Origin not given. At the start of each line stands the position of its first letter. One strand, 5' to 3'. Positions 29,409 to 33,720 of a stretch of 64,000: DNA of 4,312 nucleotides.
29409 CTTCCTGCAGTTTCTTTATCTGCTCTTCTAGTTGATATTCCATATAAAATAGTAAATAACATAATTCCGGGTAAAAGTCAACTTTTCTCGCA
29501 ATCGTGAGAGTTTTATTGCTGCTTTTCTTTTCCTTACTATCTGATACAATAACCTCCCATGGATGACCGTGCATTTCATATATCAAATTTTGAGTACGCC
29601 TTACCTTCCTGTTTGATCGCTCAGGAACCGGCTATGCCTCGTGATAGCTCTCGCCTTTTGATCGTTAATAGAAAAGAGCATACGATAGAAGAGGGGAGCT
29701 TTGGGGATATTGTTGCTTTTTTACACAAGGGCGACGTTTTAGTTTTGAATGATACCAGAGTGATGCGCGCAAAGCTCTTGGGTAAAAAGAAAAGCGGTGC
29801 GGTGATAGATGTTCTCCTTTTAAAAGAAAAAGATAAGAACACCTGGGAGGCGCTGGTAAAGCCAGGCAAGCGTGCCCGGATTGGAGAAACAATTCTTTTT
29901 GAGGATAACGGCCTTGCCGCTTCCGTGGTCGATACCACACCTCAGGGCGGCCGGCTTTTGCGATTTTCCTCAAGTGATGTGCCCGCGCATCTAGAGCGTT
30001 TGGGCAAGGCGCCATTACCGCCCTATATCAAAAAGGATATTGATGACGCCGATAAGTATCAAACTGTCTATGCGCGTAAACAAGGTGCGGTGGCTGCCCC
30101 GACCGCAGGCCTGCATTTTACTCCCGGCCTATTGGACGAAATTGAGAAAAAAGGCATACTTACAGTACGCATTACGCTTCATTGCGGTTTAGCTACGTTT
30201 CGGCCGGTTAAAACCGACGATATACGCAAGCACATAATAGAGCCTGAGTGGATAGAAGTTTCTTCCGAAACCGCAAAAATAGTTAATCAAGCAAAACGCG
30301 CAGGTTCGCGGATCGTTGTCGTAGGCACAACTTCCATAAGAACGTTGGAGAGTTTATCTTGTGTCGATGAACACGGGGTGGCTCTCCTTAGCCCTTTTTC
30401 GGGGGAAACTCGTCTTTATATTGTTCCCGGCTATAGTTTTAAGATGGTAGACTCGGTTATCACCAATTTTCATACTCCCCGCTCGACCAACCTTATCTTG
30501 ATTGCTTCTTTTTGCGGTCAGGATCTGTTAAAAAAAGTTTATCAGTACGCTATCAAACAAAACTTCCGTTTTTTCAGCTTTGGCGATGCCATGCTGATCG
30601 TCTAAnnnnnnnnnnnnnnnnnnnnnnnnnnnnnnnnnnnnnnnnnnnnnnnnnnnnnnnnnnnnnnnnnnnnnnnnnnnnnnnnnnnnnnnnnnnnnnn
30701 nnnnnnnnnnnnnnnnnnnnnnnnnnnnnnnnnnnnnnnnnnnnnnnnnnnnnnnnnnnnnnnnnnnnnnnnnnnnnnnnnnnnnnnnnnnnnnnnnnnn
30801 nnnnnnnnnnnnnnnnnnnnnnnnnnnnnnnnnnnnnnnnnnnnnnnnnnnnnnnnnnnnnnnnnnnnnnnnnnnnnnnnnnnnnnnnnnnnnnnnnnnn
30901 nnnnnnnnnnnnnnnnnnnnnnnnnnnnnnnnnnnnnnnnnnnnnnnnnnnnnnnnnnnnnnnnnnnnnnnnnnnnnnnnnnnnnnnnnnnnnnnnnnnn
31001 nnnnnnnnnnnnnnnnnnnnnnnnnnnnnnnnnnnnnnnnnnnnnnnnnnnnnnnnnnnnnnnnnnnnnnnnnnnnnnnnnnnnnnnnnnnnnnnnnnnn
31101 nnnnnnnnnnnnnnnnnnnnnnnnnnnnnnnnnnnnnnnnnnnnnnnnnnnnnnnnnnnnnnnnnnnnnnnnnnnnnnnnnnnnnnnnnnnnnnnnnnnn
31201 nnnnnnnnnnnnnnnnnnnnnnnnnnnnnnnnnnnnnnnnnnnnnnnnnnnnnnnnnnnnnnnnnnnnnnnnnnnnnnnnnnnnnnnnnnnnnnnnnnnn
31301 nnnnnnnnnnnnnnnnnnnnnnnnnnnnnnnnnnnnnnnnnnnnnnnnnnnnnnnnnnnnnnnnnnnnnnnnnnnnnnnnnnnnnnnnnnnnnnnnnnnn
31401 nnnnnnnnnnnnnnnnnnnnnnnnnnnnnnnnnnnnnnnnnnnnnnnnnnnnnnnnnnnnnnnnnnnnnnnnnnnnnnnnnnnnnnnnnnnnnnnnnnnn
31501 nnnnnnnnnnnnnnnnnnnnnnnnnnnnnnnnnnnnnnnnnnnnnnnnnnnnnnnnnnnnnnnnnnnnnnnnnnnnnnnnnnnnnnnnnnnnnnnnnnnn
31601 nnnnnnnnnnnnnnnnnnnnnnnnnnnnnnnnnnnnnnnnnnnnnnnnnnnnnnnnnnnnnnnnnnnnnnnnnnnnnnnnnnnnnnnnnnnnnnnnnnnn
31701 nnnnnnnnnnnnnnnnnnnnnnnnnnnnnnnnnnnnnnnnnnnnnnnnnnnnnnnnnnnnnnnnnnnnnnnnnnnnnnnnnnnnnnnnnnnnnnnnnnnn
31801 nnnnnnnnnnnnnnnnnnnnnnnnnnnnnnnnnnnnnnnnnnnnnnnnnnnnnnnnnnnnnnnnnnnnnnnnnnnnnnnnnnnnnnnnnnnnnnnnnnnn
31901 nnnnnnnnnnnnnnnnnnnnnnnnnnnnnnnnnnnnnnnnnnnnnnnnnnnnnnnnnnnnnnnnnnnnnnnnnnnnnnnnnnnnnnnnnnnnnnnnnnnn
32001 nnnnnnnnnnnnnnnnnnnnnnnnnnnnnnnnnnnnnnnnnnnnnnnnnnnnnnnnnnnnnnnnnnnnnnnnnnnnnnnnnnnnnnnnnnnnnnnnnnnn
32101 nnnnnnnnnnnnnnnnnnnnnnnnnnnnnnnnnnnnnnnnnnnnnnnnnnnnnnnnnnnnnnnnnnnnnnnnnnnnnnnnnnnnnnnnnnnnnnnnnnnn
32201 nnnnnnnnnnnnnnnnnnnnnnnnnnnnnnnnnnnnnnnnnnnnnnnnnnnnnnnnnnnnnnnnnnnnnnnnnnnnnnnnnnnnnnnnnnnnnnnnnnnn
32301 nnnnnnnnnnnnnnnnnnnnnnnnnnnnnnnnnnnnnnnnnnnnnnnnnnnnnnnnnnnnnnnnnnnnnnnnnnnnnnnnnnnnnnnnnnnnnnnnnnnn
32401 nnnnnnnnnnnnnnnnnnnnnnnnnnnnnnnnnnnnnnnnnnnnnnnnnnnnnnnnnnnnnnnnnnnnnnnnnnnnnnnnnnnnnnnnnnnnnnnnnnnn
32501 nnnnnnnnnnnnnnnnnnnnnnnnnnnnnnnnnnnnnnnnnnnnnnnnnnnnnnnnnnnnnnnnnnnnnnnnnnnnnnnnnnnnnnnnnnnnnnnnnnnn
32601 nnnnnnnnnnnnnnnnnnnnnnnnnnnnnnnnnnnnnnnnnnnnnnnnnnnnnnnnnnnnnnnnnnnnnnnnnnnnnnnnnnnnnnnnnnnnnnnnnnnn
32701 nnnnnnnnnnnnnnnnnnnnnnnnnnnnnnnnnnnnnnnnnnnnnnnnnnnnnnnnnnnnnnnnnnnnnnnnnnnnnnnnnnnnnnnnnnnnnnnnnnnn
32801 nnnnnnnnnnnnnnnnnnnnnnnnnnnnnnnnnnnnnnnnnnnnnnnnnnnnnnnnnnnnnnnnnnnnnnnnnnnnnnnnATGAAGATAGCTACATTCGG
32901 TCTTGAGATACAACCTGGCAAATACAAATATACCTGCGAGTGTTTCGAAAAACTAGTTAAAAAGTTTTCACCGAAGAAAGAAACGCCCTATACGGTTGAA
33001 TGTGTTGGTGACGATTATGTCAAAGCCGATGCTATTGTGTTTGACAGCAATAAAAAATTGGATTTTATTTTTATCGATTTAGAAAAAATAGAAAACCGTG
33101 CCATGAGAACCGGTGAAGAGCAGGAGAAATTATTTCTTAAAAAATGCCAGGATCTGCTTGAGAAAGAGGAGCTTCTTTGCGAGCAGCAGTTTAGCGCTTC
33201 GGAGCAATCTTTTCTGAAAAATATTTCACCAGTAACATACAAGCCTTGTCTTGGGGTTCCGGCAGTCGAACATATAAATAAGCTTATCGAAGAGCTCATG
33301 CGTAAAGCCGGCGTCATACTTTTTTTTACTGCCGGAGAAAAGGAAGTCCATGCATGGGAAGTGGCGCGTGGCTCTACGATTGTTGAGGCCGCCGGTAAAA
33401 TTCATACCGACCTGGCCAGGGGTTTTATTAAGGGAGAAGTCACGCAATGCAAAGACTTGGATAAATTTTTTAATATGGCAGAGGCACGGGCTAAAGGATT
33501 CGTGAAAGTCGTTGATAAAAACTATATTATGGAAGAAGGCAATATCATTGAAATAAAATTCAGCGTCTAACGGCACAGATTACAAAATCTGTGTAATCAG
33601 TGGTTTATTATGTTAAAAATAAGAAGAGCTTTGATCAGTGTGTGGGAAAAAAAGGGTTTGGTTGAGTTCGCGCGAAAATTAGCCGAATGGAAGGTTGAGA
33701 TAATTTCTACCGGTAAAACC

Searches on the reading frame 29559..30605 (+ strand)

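Call 7: search_protein_families(library=pfam, proteins=[window:29559-30605:+])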
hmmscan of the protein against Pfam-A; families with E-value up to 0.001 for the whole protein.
window:29559-30605:+ (348 aa): 1 family
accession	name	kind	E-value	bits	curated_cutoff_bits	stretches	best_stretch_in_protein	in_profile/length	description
PF02547.20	Queuosine_synth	-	4.2e-126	420.9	25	1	9-347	2-322/322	Queuosine biosynthesis protein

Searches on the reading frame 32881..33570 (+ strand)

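Call 7: search_protein_families(library=pfam, proteins=[window:32881-33570:+])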
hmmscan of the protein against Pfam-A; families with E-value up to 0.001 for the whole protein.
window:32881-33570:+ (229 aa): 2 families
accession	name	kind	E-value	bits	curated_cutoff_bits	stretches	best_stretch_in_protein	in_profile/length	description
PF06071.19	YchF-GTPase_C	-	6.3e-28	97.2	27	1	146-227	2-83/84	Protein of unknown function (DUF933)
PF02824.27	TGS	-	2.2e-07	31.2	22.2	1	160-225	12-58/60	TGS domain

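Call 70: search_protein_families(library=ncbifam, proteins=[window:32881-33570:+], max_evalue=0.00001)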
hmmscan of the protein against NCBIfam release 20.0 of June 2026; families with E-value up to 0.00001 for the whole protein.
window:32881-33570:+ (229 aa): 1 family
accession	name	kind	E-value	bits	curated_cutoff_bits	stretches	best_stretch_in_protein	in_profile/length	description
TIGR00092.1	TIGR00092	equivalog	2.1e-28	99.5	279.2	1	127-228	266-367/368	redox-regulated ATPase YchF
